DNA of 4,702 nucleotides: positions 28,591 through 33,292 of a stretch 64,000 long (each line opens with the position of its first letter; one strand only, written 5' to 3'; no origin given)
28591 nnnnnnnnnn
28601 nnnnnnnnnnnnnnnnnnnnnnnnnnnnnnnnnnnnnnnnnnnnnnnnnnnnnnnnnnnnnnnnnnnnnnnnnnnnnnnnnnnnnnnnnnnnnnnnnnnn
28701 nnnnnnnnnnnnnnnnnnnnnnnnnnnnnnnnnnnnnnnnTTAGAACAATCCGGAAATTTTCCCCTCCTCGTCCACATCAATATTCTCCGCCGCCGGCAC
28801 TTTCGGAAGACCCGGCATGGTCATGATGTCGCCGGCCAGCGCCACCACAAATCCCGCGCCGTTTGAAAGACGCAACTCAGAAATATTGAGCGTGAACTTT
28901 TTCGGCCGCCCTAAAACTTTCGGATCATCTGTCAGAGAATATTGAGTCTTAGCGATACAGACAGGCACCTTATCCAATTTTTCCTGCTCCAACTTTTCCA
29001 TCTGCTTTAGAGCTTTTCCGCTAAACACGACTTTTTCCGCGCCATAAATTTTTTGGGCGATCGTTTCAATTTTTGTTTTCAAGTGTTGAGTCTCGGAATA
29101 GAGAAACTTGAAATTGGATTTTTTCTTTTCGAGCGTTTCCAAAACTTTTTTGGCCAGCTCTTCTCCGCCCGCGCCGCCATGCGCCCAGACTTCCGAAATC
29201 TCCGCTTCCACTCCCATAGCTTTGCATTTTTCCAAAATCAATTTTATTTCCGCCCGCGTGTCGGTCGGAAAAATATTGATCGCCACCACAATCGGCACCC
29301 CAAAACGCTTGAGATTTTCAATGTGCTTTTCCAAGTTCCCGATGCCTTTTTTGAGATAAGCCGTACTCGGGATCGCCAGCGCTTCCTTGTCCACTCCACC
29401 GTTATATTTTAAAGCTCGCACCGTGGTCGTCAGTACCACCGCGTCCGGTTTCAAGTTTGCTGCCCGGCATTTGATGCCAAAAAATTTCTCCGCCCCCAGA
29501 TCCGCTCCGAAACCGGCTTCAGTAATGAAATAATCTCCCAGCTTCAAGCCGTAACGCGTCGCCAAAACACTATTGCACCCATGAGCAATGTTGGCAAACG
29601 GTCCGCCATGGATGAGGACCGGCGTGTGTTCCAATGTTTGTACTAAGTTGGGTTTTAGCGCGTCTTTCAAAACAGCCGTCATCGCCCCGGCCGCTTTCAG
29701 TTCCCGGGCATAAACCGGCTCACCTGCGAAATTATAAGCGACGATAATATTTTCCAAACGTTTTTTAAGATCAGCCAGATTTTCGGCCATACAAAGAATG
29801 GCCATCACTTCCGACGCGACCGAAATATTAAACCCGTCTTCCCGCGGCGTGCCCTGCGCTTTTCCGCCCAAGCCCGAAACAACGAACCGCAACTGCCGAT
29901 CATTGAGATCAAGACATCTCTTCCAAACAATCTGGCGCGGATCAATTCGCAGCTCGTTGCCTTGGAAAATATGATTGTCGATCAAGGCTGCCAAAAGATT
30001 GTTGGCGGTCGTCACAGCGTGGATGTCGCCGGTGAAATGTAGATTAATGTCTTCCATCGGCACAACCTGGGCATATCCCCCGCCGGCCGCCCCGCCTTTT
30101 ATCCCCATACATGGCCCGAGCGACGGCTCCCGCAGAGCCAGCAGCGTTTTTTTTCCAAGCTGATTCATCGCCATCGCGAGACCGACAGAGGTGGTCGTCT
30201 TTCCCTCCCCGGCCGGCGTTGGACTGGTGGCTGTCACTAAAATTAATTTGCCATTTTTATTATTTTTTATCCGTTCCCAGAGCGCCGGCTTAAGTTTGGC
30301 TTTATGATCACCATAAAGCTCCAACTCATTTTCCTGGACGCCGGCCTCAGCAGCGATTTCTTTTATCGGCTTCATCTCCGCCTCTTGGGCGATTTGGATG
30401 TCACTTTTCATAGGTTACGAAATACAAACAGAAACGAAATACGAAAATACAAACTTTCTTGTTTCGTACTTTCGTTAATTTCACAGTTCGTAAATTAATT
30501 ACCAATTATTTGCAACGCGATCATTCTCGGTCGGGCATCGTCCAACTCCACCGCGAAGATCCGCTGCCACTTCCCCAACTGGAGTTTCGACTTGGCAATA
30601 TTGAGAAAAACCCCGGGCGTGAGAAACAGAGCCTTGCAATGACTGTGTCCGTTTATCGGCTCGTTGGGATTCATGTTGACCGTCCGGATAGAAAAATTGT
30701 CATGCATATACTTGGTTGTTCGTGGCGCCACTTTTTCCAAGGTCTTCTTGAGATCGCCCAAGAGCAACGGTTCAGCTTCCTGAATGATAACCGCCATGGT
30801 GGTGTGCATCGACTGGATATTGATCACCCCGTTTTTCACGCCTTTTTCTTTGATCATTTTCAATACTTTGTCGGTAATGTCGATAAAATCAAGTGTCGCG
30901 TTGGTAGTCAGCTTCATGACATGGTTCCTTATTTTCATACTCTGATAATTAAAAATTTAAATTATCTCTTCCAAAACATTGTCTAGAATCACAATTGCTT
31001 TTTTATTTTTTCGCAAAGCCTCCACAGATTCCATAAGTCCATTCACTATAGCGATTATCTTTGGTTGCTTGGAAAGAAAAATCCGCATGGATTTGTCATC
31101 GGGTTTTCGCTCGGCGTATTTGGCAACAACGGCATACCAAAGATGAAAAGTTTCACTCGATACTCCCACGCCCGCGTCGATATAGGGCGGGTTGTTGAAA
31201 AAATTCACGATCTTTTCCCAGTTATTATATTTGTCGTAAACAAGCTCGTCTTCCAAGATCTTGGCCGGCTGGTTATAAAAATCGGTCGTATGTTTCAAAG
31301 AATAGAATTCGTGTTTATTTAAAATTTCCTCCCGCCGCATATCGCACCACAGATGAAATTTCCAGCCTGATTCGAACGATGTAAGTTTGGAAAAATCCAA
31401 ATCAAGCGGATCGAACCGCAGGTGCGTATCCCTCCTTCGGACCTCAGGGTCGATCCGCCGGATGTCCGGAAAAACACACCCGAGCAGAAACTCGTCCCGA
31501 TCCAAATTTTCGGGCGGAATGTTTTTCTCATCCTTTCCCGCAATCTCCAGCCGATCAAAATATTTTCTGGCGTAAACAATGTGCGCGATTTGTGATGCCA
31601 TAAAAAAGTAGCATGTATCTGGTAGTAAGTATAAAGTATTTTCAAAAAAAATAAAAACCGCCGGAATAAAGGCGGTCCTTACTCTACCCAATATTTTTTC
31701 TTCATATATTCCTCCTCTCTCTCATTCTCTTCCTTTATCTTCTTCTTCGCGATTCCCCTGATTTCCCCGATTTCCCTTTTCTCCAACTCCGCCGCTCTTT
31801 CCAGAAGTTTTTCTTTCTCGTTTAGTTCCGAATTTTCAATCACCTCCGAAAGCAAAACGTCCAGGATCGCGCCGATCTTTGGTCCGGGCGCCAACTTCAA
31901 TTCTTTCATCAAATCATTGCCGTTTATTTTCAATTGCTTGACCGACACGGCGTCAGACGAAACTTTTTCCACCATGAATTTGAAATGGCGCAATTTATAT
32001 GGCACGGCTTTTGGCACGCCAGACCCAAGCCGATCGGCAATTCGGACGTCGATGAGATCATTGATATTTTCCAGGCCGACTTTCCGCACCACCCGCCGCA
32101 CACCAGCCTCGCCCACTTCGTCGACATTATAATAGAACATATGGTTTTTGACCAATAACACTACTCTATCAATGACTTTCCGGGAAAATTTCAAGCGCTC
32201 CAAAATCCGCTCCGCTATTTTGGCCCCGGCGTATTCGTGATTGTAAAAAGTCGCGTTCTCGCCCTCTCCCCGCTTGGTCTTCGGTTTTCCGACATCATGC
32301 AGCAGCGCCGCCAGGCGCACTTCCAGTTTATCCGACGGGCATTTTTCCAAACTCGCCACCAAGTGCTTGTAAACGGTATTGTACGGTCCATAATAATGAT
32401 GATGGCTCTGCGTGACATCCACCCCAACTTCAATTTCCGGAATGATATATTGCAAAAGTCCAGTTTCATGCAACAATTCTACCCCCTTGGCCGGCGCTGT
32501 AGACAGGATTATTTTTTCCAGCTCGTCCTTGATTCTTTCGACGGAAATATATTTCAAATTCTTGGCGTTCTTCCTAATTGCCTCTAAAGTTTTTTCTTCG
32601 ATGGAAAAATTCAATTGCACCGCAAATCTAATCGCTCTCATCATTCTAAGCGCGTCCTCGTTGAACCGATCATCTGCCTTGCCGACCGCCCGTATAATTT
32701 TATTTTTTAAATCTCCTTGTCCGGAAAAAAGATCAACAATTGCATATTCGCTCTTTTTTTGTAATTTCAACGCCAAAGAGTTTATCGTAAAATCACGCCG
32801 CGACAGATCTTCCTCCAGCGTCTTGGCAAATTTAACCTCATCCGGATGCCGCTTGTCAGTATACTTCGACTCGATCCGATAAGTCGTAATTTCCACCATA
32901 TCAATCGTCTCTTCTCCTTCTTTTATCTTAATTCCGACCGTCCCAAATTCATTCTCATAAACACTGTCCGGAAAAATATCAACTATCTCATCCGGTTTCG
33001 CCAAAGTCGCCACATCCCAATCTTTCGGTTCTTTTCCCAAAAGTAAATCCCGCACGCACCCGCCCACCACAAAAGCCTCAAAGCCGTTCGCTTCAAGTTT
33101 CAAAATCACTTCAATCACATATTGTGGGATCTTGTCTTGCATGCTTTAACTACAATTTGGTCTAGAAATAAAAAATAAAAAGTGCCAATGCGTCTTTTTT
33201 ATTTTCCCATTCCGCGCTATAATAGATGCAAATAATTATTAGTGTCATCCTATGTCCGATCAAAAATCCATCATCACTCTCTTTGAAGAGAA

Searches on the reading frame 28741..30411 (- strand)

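Call 10: search_protein_families(library=pfam, proteins=[window:28741-30411:-])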
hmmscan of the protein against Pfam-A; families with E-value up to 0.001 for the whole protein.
window:28741-30411:- (556 aa): 1 family
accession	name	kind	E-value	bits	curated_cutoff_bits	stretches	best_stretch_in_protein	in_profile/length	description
PF01268.25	FTHFS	-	5.4e-270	896.8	27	1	2-556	1-556/556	Formate--tetrahydrofolate ligase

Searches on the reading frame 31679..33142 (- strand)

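Call 10: search_protein_families(library=pfam, proteins=[window:31679-33142:-])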
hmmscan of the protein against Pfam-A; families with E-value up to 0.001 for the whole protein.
window:31679-33142:- (487 aa): 4 families
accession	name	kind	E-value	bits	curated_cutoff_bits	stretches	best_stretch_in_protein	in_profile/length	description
PF01743.26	PolyA_pol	-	3e-36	125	23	1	23-151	1-126/126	Poly A polymerase head domain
PF12627.12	PolyA_pol_RNAbd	-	5.1e-23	81.1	22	1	178-238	1-61/64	Probable RNA and SrmB- binding site of polymerase A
PF13735.12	tRNA_NucTran2_2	-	3.3e-13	50.3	27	1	309-449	23-148/149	tRNA nucleotidyltransferase domain 2 putative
PF01966.28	HD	-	5.6e-13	49.6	22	1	269-372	21-113/116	HD domain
